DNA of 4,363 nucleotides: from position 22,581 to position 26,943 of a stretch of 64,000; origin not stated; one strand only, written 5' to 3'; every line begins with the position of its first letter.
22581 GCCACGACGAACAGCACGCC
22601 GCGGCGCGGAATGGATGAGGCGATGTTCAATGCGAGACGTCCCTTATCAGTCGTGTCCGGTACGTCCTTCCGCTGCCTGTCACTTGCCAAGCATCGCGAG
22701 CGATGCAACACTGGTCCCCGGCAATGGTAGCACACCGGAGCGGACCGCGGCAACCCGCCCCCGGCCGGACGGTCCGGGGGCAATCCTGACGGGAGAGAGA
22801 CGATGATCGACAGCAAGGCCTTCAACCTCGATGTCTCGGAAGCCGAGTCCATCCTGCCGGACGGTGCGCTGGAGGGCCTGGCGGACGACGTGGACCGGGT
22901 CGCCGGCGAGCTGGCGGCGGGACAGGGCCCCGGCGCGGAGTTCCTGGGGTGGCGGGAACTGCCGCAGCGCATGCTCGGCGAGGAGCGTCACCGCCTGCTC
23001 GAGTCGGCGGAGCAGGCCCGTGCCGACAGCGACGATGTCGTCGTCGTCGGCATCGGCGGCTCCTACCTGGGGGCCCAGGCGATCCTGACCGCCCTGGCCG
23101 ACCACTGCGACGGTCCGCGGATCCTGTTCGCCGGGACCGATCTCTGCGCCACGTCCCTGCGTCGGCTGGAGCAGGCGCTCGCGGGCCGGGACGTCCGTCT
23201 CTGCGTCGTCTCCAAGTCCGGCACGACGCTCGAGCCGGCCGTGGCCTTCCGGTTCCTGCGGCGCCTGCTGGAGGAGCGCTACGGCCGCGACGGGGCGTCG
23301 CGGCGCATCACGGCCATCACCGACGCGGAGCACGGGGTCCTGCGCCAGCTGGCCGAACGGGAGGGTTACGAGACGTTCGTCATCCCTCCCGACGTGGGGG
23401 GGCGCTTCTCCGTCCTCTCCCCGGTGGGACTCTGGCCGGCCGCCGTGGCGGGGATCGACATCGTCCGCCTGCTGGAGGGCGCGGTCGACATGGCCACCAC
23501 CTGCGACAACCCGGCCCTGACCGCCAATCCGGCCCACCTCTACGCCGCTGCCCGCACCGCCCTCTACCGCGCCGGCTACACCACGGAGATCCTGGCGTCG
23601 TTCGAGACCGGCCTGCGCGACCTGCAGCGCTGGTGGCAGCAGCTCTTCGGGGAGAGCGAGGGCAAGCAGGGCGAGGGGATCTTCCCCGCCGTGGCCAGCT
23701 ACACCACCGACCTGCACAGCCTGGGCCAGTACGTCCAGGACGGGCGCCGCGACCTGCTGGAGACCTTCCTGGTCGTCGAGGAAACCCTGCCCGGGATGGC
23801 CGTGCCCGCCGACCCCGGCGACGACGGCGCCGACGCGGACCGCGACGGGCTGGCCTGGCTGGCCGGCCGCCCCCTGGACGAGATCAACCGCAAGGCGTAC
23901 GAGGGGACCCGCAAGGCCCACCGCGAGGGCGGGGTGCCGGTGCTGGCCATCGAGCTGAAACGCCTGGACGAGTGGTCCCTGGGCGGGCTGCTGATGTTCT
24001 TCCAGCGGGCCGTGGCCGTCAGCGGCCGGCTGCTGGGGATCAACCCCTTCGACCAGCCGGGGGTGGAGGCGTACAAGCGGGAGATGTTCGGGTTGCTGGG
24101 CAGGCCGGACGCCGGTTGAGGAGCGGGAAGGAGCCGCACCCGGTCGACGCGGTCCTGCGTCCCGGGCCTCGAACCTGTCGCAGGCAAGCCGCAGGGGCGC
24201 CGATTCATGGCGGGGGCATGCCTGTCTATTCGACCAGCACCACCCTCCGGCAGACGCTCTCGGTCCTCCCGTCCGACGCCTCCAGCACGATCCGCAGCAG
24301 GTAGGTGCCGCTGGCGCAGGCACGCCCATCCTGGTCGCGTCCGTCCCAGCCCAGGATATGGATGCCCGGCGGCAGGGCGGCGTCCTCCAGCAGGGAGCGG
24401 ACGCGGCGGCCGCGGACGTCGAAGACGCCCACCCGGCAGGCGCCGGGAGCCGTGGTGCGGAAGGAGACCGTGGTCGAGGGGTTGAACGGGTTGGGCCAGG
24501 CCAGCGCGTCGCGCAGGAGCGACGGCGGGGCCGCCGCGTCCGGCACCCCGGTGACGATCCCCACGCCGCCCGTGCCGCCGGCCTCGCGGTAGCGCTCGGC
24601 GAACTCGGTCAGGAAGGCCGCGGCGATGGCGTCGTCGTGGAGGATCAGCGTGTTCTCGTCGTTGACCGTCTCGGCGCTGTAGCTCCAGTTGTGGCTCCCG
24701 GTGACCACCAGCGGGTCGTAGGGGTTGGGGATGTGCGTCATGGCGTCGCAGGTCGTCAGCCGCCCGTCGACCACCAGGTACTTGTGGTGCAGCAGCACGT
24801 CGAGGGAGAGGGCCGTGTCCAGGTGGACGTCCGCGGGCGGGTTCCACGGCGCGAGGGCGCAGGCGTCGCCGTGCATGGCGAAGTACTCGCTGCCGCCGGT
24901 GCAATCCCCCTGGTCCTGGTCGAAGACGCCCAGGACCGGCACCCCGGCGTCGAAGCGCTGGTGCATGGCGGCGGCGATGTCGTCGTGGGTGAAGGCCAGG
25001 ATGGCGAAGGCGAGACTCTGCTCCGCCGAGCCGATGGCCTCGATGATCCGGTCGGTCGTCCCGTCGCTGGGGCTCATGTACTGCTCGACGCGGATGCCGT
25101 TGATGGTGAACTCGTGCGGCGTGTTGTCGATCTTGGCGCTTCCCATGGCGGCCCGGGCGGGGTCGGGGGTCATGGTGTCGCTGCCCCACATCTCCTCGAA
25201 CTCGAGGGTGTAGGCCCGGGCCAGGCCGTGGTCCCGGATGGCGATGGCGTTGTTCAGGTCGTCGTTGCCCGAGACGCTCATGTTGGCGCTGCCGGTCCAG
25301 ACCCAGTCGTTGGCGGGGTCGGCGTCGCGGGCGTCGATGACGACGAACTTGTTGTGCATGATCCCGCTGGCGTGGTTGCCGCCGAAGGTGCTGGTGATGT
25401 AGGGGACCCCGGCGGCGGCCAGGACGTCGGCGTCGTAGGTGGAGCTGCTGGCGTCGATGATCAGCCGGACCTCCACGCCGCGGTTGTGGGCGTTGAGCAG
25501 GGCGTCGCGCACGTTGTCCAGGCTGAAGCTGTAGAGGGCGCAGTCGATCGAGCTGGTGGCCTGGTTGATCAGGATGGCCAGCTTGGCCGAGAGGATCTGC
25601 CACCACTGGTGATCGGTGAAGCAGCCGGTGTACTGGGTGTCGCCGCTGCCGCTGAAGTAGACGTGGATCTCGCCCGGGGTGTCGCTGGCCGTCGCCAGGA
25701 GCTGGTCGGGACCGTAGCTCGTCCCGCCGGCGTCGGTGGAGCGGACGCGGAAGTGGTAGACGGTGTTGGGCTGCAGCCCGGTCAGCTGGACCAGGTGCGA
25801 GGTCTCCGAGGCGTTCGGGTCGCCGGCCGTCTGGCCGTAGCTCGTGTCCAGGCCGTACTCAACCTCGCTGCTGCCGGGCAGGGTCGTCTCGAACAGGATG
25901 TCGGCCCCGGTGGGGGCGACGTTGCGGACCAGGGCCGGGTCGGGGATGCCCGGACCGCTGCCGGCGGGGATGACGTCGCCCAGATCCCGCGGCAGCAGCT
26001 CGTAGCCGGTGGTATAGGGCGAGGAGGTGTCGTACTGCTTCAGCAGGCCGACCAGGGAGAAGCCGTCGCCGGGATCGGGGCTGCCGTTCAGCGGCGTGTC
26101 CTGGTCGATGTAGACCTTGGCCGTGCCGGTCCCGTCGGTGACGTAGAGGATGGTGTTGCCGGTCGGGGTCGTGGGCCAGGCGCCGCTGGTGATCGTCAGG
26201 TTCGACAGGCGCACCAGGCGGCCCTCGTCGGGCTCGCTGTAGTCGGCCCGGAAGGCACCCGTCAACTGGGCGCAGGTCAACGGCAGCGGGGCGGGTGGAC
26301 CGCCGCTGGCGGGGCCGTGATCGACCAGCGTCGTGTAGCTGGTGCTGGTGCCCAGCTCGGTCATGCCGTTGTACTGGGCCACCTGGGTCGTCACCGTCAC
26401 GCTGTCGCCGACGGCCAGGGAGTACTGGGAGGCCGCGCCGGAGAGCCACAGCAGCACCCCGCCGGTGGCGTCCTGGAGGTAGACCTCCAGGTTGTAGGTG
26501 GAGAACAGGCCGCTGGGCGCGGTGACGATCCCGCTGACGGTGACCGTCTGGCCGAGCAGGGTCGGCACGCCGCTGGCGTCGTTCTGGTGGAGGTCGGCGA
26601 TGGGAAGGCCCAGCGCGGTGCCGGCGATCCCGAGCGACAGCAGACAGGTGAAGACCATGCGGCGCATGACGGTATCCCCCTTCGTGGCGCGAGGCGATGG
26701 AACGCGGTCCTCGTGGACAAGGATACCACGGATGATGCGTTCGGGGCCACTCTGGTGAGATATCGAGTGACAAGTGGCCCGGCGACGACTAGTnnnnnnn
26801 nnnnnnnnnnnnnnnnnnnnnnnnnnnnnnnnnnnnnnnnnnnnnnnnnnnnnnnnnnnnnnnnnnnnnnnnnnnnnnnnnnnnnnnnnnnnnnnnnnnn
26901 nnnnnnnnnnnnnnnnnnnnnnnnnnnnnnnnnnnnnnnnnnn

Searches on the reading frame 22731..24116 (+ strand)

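Call 77: search_protein_families(library=pfam, proteins=[window:22731-24116:+], max_evalue=0.0001)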
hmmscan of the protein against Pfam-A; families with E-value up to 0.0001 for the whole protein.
window:22731-24116:+ (462 aa): 1 family
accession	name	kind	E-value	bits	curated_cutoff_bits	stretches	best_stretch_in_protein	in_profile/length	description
PF00342.24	PGI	-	4.9e-22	78.6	22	2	101-313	97-309/486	Phosphoglucose isomerase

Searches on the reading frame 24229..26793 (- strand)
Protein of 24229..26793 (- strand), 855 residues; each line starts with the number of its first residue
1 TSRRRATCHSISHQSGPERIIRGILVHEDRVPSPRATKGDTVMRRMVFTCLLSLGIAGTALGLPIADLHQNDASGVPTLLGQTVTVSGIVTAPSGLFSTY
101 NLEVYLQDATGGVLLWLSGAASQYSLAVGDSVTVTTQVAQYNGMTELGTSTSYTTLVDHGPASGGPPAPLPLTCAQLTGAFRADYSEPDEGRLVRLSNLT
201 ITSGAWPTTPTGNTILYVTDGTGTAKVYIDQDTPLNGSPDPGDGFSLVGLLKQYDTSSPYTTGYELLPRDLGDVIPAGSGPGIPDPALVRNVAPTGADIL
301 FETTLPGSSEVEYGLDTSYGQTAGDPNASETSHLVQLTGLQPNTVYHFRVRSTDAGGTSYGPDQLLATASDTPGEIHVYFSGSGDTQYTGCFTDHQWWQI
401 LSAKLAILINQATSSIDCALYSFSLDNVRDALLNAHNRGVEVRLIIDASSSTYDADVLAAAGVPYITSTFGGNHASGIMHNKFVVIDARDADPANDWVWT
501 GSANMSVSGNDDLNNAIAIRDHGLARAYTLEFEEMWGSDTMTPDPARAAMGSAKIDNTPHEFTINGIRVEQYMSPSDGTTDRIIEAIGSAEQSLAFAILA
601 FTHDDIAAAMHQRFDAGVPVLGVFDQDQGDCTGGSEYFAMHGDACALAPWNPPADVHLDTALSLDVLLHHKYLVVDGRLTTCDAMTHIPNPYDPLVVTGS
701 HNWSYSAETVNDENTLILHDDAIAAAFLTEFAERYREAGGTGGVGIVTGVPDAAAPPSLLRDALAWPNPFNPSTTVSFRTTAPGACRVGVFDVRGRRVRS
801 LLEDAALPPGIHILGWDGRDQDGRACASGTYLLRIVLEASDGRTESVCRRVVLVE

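Call 77: search_protein_families(library=pfam, proteins=[window:24229-26793:-], max_evalue=0.0001)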
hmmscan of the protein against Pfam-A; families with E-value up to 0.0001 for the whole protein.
window:24229-26793:- (855 aa): 5 families
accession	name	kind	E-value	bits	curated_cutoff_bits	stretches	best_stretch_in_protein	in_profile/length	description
PF13091.12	PLDc_2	-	4.1e-37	127.4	27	2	407-536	3-132/132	PLD-like domain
PF18942.5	DUF5689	-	2.6e-07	31.2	28.6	1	65-274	6-217/217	Family of unknown function (DUF5689)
PF00614.28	PLDc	-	1.7e-05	25.1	21.9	0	477-505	3-24/28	Phospholipase D Active site motif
PF16656.11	Pur_ac_phosph_N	-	2.1e-05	25.4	30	1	303-354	21-82/93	Purple acid Phosphatase, N-terminal domain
PF13860.13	FlgD_ig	-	4e-05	23.9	27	0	784-836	23-74/79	FlgD Ig-like domain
